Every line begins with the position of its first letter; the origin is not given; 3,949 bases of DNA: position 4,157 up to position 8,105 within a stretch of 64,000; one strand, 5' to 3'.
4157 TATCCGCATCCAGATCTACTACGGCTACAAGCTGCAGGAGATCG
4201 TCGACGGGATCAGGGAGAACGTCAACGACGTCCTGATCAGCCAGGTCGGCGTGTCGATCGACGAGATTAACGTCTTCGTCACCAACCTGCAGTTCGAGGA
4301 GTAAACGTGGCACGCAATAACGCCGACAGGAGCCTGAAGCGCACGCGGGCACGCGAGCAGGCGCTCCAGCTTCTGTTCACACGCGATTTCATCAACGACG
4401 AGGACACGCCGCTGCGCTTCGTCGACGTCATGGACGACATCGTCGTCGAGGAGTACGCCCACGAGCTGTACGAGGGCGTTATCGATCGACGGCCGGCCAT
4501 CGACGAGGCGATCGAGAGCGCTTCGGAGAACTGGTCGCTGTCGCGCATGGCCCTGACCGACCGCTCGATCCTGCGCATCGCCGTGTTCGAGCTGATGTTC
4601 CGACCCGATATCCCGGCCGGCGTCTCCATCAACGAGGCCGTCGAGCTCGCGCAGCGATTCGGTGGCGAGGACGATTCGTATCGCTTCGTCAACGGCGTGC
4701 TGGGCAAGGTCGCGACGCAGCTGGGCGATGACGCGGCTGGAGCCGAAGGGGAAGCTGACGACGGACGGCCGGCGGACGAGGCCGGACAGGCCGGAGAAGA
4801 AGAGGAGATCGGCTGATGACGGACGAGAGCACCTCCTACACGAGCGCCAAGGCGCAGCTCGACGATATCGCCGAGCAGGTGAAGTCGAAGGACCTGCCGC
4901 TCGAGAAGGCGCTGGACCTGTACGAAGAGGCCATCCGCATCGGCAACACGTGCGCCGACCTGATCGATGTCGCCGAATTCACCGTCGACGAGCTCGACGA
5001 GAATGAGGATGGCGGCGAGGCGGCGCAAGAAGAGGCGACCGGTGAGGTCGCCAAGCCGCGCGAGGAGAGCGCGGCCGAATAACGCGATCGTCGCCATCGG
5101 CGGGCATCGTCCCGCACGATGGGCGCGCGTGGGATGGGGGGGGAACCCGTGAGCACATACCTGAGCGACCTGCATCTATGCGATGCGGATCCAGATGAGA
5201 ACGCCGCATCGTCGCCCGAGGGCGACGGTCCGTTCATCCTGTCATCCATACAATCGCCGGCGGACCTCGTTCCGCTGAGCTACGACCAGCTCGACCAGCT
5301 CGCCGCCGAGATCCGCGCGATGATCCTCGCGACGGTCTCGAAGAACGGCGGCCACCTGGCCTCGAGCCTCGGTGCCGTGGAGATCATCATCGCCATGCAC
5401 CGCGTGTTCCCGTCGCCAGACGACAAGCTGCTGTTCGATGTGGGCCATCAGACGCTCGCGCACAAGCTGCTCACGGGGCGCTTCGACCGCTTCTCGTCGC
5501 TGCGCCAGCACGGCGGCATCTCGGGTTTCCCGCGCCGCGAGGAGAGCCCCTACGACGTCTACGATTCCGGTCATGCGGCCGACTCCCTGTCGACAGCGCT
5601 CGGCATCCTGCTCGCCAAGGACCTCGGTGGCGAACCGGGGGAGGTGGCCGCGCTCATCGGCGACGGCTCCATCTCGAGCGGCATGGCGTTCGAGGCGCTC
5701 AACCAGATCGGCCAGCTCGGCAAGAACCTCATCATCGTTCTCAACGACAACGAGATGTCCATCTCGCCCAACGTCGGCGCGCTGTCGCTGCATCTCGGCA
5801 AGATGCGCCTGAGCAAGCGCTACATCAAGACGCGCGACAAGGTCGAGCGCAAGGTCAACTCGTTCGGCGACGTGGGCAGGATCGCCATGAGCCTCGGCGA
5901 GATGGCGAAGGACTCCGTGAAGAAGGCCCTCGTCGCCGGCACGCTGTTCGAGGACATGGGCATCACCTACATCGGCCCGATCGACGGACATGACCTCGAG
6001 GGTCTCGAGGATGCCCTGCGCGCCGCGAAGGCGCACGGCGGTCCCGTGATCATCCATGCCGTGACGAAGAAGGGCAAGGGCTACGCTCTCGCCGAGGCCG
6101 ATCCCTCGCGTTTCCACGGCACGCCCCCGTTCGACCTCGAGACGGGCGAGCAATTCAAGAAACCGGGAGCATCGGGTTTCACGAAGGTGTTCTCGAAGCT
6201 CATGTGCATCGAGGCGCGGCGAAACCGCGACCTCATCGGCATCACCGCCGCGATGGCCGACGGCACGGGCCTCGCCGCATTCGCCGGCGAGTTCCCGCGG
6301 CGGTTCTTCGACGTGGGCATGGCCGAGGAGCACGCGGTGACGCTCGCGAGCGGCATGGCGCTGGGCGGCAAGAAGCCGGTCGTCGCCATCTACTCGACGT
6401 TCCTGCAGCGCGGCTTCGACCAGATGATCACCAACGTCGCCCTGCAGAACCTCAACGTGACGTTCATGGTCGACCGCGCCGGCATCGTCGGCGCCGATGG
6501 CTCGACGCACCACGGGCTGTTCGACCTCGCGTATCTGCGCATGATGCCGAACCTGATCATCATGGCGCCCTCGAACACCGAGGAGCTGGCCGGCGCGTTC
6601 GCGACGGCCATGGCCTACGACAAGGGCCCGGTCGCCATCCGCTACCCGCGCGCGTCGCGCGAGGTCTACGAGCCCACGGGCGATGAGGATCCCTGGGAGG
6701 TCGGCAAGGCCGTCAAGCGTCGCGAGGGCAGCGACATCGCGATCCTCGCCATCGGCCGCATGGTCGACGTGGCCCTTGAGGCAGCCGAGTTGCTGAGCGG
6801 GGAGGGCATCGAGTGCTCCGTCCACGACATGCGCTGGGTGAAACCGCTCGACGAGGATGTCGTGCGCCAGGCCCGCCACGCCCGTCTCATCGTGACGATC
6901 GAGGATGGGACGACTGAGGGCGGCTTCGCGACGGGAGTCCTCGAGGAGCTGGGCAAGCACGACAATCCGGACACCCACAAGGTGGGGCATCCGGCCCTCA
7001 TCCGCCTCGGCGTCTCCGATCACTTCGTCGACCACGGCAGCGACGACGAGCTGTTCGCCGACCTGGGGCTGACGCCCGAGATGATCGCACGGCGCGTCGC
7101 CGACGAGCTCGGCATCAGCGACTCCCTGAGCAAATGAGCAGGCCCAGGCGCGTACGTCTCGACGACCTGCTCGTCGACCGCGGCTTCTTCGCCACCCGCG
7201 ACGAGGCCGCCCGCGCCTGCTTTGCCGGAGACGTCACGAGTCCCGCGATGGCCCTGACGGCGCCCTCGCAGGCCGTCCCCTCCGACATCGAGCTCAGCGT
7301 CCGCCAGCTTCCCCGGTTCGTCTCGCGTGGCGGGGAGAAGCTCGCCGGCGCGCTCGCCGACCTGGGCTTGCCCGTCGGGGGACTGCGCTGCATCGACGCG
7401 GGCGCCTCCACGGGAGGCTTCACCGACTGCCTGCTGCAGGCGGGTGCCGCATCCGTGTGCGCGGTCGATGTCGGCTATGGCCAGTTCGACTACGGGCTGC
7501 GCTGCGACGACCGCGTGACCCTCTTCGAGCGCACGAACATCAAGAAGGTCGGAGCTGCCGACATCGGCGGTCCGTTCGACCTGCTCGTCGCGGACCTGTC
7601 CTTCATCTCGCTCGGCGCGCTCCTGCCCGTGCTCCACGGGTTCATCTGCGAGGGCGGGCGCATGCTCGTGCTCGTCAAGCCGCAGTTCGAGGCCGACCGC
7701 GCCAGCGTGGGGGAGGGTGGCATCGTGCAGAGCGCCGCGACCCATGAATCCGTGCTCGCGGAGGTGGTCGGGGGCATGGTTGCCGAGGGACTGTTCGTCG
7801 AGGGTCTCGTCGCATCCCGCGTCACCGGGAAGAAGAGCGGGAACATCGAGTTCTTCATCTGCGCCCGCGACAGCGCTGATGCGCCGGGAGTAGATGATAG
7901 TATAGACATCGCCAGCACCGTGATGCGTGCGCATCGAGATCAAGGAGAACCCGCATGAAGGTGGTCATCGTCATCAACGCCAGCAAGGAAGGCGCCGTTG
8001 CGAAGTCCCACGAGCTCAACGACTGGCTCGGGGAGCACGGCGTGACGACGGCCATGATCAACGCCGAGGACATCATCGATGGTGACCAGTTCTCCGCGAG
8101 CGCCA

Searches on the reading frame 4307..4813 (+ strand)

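Call 26: search_protein_families(library=pfam, proteins=[window:4307-4813:+])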
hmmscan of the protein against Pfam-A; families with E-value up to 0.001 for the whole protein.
window:4307-4813:+ (169 aa): 1 family
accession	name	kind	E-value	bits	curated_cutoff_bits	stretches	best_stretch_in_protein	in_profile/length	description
PF01029.23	NusB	-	2.9e-32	112.3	23.1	1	14-136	2-132/133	NusB family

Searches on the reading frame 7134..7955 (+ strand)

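Call 26: search_protein_families(library=pfam, proteins=[window:7134-7955:+])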
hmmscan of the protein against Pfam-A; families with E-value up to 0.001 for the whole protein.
window:7134-7955:+ (274 aa): 1 family
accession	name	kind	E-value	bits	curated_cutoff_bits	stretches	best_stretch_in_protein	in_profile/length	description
PF01728.25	FtsJ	-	2.2e-31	109.6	24.1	1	62-245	1-180/181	FtsJ-like methyltransferase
